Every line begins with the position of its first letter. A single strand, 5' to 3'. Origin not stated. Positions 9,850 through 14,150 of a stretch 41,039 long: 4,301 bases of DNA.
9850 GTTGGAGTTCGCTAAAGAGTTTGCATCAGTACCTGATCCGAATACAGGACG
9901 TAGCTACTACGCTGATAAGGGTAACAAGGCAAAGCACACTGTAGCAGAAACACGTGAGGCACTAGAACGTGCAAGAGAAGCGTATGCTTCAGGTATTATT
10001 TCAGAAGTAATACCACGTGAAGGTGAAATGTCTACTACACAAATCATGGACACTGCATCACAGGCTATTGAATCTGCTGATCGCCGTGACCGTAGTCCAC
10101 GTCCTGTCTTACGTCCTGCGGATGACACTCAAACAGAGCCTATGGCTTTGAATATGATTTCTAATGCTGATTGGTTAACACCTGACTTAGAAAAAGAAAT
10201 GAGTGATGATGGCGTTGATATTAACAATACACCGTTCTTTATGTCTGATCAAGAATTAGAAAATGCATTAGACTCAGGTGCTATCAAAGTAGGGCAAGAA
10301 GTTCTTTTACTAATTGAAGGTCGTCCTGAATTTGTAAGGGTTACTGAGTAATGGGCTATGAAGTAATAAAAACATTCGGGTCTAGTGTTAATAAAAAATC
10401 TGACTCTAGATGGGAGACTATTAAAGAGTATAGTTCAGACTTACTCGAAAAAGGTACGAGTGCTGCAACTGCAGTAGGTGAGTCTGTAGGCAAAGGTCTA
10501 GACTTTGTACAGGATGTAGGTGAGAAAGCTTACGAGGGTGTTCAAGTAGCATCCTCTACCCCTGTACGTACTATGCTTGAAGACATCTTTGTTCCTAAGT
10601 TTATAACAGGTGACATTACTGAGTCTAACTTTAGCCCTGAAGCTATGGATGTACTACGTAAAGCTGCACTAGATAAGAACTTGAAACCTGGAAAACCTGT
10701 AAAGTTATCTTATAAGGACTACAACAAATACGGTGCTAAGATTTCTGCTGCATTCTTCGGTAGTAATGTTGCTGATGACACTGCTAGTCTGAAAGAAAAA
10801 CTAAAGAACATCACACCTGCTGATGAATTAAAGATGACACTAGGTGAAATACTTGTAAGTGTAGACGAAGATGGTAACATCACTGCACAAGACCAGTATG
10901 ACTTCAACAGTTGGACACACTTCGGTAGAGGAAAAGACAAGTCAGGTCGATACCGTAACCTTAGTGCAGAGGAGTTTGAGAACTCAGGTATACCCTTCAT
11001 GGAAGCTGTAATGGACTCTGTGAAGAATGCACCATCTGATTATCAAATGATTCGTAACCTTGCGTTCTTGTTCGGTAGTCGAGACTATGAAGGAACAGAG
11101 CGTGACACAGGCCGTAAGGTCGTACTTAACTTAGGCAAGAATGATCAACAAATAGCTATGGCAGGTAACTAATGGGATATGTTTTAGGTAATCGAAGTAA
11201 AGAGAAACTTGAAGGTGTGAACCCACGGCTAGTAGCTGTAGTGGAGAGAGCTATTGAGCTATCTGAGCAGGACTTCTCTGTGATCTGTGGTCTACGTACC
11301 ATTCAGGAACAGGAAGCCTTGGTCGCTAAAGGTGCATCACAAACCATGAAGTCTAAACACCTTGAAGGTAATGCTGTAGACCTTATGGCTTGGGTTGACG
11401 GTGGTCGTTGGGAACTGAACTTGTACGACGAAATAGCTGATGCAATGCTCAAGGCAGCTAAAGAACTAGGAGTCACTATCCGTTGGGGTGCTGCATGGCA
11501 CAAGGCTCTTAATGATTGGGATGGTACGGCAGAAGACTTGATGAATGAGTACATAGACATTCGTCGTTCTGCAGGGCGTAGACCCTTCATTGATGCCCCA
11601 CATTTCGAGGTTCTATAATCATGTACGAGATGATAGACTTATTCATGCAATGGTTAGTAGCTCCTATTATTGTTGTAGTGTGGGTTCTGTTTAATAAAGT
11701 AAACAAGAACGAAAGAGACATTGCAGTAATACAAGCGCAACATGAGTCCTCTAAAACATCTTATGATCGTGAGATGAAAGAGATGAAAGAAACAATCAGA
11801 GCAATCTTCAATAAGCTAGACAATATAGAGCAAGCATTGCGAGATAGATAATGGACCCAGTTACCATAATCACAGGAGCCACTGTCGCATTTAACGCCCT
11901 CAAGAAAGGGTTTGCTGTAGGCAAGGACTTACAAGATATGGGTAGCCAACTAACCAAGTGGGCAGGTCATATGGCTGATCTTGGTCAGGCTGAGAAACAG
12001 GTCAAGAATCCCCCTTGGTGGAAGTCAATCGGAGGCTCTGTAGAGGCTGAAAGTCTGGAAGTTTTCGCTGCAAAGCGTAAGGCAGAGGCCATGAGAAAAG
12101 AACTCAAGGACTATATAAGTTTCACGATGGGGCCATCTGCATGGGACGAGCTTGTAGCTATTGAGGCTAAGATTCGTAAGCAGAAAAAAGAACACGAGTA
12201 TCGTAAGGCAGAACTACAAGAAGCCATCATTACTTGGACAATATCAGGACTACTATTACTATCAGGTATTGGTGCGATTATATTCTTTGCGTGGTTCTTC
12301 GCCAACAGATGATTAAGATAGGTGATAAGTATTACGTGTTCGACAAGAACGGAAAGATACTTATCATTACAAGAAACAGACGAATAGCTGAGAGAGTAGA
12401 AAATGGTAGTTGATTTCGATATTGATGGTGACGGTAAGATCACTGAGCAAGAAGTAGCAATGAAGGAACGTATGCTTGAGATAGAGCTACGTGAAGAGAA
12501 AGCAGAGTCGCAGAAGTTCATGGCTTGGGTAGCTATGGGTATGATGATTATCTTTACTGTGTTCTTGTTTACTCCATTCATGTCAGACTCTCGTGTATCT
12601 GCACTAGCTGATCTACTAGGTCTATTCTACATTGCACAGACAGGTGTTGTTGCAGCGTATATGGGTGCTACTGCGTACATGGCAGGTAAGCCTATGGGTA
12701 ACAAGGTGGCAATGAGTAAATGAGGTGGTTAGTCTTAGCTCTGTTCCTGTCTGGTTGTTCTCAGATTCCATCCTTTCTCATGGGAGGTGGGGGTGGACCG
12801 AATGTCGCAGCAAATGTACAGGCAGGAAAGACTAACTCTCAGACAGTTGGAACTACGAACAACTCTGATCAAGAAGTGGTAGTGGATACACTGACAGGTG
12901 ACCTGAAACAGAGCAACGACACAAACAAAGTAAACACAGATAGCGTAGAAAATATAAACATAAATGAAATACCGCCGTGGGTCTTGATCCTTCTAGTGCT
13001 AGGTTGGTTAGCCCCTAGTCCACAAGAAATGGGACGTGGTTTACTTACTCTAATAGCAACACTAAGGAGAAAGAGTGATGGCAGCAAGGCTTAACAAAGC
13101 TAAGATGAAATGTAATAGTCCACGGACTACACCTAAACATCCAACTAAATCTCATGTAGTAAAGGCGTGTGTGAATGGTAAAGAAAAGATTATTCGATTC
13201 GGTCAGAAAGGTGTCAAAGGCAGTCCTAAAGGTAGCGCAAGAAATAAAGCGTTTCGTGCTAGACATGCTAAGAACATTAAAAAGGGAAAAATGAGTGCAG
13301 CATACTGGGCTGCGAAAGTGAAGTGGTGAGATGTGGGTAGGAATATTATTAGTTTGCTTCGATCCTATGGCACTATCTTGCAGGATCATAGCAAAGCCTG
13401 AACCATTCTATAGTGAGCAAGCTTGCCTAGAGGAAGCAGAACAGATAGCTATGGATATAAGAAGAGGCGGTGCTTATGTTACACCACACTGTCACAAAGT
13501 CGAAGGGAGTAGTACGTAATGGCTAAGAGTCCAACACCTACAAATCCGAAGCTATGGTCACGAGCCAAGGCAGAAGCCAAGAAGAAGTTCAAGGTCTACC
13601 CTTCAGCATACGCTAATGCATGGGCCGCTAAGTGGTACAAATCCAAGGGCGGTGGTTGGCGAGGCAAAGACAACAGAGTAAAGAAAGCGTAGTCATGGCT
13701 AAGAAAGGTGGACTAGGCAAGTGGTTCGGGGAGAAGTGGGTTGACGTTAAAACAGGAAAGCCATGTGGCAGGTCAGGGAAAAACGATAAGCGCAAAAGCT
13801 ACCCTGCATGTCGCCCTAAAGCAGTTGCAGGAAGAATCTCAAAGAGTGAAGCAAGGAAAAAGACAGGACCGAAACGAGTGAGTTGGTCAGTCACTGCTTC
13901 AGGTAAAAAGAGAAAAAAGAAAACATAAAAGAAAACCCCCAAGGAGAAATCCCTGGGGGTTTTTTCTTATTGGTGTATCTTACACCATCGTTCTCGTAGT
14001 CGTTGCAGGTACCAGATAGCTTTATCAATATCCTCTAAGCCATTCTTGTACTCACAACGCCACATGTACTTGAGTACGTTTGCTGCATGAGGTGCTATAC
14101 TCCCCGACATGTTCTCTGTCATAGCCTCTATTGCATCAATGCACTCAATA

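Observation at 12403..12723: Canonical EF-hand calcium loop fused to a two-TM holin-like protein in the lysis cassette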

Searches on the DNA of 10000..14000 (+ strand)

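Call 5: search_dna_similar(query=window:10000-14000:+, collection=phages, mode=distant, max_rows=25)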
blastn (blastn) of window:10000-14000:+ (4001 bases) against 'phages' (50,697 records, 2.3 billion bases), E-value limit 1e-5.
Records with a match: 22; places in all: 23; records where one place covers at least 80% of the query: 0.
Best place of each record, by identity: 80-90% 3; 60-80% 19.
By first word of the organism name: Roseobacter 12; Siovirus 5; Lentibacter 2; Celeribacter 2; Phage 1.
By host as written in the record: - 6; Rhodobacteraceae bacterium FZCC0023 5; Rosebacter SIO67 2; Rhodobacteraceae bacterium FZCC0042 2; Rhodobacteraceae bacterium FZCC0040 2; Lentibacter sp. SH36 2; Celeribacter sp. IMCC12053 2; Rhodobacteraceae bacterium FZCC0012 1.
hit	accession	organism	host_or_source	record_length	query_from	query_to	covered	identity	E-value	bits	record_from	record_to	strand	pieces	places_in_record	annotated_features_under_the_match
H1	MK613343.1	Roseobacter phage CRP-1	Rhodobacteraceae bacterium FZCC0023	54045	1408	3507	29%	78.7%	4e-101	968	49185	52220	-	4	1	hypothetical protein (x9) | putative endolysin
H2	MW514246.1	Roseobacter phage CRP-9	Rhodobacteraceae bacterium FZCC0023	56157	1851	2274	11%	86.1%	5e-138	499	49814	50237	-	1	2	hypothetical protein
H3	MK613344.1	Roseobacter phage CRP-2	Rhodobacteraceae bacterium FZCC0023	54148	1853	2276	11%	82.8%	5e-119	436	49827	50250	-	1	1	hypothetical protein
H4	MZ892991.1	Roseobacter phage CRP-603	Rhodobacteraceae bacterium FZCC0012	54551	1853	2274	11%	80.3%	2e-104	388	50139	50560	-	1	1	hypothetical protein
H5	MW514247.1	Roseobacter phage CRP-13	Rhodobacteraceae bacterium FZCC0023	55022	1230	1610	10%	67.9%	3e-21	112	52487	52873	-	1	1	putative endolysin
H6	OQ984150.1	Phage C72C1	-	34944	3568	3916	9%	68.5%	5e-25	123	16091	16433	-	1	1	hypothetical protein (x3)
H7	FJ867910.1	Siovirus americense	-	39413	3097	3332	6%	76.3%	3e-40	174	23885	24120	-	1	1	record has no annotation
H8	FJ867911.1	Siovirus americense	-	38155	3097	3332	6%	76.3%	3e-40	174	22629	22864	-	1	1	record has no annotation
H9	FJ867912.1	Siovirus americense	-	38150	3097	3332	6%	76.3%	3e-40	174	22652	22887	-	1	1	record has no annotation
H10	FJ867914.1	Siovirus americense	-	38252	3097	3332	6%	76.3%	3e-40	174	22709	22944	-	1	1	record has no annotation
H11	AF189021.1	Roseobacter phage SIO1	Rosebacter SIO67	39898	3097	3332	6%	76.3%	3e-40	174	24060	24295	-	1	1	none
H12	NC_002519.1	Roseobacter phage SIO1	Rosebacter SIO67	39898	3097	3332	6%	76.3%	3e-40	174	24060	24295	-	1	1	none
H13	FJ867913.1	Siovirus americense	-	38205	3097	3332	6%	73.7%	4e-32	147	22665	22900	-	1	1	record has no annotation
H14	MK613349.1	Roseobacter phage CRP-7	Rhodobacteraceae bacterium FZCC0042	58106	3733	3923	5%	70.9%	1e-13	87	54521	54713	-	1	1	hypothetical protein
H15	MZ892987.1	Roseobacter phage CRP-207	Rhodobacteraceae bacterium FZCC0040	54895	3715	3913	5%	68.0%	1e-7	66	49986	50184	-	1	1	hypothetical protein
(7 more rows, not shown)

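Call 7: get_annotated_region(hit=H1, flank=3000)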
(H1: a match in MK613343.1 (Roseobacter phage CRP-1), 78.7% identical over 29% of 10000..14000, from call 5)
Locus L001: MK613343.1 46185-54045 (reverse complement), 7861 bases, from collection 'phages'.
description: Roseobacter phage CRP-1, complete genome.
organism: Roseobacter phage CRP-1 (NCBI taxid 2559280)
taxonomy: Viruses; Duplodnaviria; Heunggongvirae; Uroviricota; Caudoviricetes
host: Rhodobacteraceae bacterium FZCC0023; source: East Sea of China; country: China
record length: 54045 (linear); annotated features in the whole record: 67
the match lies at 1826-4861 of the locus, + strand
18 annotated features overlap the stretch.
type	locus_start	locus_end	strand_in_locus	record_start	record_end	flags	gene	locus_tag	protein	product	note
CDS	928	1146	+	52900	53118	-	-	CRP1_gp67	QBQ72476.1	hypothetical protein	-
CDS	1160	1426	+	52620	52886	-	-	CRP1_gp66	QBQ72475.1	hypothetical protein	-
CDS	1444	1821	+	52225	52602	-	-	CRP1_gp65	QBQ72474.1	hypothetical protein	-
CDS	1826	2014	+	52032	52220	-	-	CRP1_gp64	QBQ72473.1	hypothetical protein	-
CDS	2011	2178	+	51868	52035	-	-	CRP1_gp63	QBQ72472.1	hypothetical protein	-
CDS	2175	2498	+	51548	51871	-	-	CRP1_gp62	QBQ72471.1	hypothetical protein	-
CDS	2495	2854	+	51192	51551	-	-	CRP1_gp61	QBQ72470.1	hypothetical protein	-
CDS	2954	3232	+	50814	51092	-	-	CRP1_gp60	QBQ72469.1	hypothetical protein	-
CDS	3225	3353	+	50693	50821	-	-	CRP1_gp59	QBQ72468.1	hypothetical protein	-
CDS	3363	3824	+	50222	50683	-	-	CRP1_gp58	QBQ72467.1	hypothetical protein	-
CDS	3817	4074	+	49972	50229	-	-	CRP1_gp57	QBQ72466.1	hypothetical protein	-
CDS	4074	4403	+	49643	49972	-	-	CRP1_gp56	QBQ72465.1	hypothetical protein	-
CDS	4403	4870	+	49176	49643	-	-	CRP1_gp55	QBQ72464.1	putative endolysin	-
CDS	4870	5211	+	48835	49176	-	-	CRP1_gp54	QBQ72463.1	hypothetical protein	-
CDS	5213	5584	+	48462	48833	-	-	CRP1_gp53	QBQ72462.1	terminase small subunit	-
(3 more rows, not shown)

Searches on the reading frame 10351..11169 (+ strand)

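Call 3: search_protein_families(library=pfam, proteins=[window:10351-11169:+], max_evalue=1)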
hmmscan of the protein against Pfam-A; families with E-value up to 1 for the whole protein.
window:10351-11169:+ (273 aa): 0 families

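Call 4: search_protein_families(library=phrogs, proteins=[window:10351-11169:+], max_evalue=0.1)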
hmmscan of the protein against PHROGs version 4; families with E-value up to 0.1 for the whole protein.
window:10351-11169:+ (273 aa): 1 family
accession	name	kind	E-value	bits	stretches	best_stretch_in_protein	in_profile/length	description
phrog_30055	-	unknown function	0.0027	19.1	1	165-195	20-50/90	-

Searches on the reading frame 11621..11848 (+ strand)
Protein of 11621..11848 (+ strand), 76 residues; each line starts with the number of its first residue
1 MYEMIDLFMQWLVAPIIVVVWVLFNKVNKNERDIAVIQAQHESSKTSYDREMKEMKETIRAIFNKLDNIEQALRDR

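Call 3: search_protein_families(library=pfam, proteins=[window:11621-11848:+], max_evalue=1)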
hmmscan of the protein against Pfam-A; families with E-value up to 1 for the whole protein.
window:11621-11848:+ (76 aa): 5 families
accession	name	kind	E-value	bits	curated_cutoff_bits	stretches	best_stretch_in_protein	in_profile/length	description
PF18035.6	Bap31_Bap29_C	-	0.013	16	30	1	26-58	9-41/52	Bap31/Bap29 cytoplasmic coiled-coil domain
PF19762.4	DUF6249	-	0.07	13.5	33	1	12-54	8-50/104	Domain of unknown function (DUF6249)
PF11488.14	Lge1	-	0.089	13.4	25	1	51-75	12-34/71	Transcriptional regulatory protein LGE1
PF00605.23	IRF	-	0.097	13.4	27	1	17-72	28-87/105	Interferon regulatory factor transcription factor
PF19973.4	TCAD7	-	0.11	13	24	1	26-65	20-59/109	Ternary complex associated domain 7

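Call 4: search_protein_families(library=phrogs, proteins=[window:11621-11848:+], max_evalue=0.1)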
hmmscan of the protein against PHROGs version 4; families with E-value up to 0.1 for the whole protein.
window:11621-11848:+ (76 aa): 13 families
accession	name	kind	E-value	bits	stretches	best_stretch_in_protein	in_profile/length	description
phrog_739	-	lysis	0.0035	18.5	1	12-66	14-71/122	Rz-like spanin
phrog_1625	-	moron, auxiliary metabolic gene and host takeover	0.0074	17.3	1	15-75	23-88/110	involved in bacteriocin production or immunity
phrog_5962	-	unknown function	0.013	17.1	1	11-72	5-66/109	-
phrog_9316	-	lysis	0.013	16.9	1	3-69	5-74/103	holin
phrog_6682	-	DNA, RNA and nucleotide metabolism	0.033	15.3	1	15-74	10-58/129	GP16.7-like replication protein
phrog_15519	-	unknown function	0.034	15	1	33-71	85-123/146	-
phrog_1486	-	moron, auxiliary metabolic gene and host takeover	0.037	15.3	1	4-46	38-73/130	membrane protein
phrog_2429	-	moron, auxiliary metabolic gene and host takeover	0.044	15.1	1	3-73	4-77/82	involved in bacteriocin production or immunity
phrog_25296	-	unknown function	0.045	14.8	1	16-71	30-84/135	-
phrog_736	-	unknown function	0.047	14.8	0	6-61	16-61/112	-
phrog_5211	-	unknown function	0.049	14.9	1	25-74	11-60/112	-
phrog_276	-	unknown function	0.072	14.2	1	44-74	6-36/99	-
phrog_6492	-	unknown function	0.075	14.7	1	33-71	22-60/85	-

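Call 48: search_protein_families(library=ncbifam, proteins=[window:11621-11848:+], max_evalue=0.01)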
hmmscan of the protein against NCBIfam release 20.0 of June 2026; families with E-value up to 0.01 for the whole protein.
window:11621-11848:+ (76 aa): 2 families
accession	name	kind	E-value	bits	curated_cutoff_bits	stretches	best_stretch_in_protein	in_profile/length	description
TIGR02978.1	phageshock_pspC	equivalog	0.0053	16.6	104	1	7-72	41-106/121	envelope stress response membrane protein PspC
TIGR03930.1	WXG100_ESAT6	subfamily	0.0054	16.9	44.85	1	43-75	44-76/90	WXG100 family type VII secretion target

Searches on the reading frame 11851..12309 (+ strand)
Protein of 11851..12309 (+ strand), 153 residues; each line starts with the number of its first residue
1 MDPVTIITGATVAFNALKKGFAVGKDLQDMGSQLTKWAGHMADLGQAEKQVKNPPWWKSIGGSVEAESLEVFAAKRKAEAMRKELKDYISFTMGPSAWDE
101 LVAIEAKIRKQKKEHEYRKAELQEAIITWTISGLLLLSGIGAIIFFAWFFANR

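Call 3: search_protein_families(library=pfam, proteins=[window:11851-12309:+], max_evalue=1)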
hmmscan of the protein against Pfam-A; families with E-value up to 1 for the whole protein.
window:11851-12309:+ (153 aa): 2 families
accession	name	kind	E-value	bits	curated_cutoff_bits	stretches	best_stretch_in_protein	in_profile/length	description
PF22655.1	SpoU_sub_bind_like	-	0.071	14.1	27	1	7-63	25-81/90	SpoU L30e-like domain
PF17280.7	DUF5345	-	0.22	12.2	27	1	105-150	23-66/77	Family of unknown function (DUF5345)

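Call 4: search_protein_families(library=phrogs, proteins=[window:11851-12309:+], max_evalue=0.1)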
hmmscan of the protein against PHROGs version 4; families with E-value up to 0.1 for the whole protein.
window:11851-12309:+ (153 aa): 1 family
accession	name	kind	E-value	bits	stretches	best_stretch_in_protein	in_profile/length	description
phrog_32327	-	unknown function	3.5e-14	53.9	1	1-149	2-145/152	-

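Call 48: search_protein_families(library=ncbifam, proteins=[window:11851-12309:+], max_evalue=0.01)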
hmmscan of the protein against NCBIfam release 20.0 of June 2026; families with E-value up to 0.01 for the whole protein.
window:11851-12309:+ (153 aa): 0 families

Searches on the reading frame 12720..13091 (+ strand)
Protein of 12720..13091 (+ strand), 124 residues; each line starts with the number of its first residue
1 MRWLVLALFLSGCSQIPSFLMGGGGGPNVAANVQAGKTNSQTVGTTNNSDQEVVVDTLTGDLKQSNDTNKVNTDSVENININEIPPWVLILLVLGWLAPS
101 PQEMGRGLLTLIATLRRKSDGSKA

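Call 3: search_protein_families(library=pfam, proteins=[window:12720-13091:+], max_evalue=1)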
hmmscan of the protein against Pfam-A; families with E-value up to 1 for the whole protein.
window:12720-13091:+ (124 aa): 2 families
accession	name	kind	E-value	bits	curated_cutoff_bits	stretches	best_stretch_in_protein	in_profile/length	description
PF03896.21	TRAP_alpha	-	0.16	11.6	24.7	1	30-73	15-58/180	Translocon-associated protein (TRAP), alpha subunit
PF08139.17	LPAM_1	-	0.83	10.7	20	1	4-14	8-18/18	Prokaryotic membrane lipoprotein lipid attachment site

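Call 4: search_protein_families(library=phrogs, proteins=[window:12720-13091:+], max_evalue=0.1)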
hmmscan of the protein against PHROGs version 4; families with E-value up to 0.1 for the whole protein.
window:12720-13091:+ (124 aa): 3 families
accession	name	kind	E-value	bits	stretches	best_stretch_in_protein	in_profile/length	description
phrog_30566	-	unknown function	4e-21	76.5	1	4-113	10-109/115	-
phrog_1804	-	lysis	4.8e-06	27.5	1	4-82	9-97/136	Rz-like spanin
phrog_36050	-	unknown function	0.0024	18.6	1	4-93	8-95/161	-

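Call 48: search_protein_families(library=ncbifam, proteins=[window:12720-13091:+], max_evalue=0.01)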
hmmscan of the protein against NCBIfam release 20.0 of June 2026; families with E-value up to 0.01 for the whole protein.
window:12720-13091:+ (124 aa): 1 family
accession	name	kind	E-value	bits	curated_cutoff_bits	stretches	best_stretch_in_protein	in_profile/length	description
NF037952.1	spanin2_3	subfamily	4.1e-30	103.7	80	1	4-101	1-98/98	bacteriophage spanin2 family protein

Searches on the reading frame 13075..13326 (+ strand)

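Call 3: search_protein_families(library=pfam, proteins=[window:13075-13326:+], max_evalue=1)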
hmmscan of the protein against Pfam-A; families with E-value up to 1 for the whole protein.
window:13075-13326:+ (84 aa): 1 family
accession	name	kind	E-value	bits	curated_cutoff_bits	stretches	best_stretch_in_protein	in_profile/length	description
PF19058.5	DUF5754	-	0.16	12.5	27.4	1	30-64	14-49/49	Family of unknown function (DUF5754)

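Call 4: search_protein_families(library=phrogs, proteins=[window:13075-13326:+], max_evalue=0.1)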
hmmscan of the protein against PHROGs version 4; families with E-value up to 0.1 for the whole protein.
window:13075-13326:+ (84 aa): 2 families
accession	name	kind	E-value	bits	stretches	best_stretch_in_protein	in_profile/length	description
phrog_7595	-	unknown function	3.6e-29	102.1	1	4-84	8-96/96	-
phrog_31724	-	unknown function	0.0061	17.4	1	41-80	81-120/151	-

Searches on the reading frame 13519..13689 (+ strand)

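Call 3: search_protein_families(library=pfam, proteins=[window:13519-13689:+], max_evalue=1)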
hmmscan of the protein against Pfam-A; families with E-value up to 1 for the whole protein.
window:13519-13689:+ (57 aa): 2 families
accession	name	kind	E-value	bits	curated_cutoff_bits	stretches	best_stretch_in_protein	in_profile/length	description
PF19197.5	DUF5872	-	9e-06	26.7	27.5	1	7-51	1-44/116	Family of unknown function (DUF5872)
PF12607.13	DUF3772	-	0.14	12.3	25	1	3-21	33-51/63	Protein of unknown function (DUF3772)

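Call 4: search_protein_families(library=phrogs, proteins=[window:13519-13689:+], max_evalue=0.1)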
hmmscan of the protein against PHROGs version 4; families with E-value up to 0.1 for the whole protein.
window:13519-13689:+ (57 aa): 2 families
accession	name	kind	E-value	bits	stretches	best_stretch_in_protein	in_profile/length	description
phrog_27331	-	unknown function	6.6e-09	36.9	1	11-53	3-47/50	-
phrog_18395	-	unknown function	0.041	13.9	1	6-43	262-301/348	-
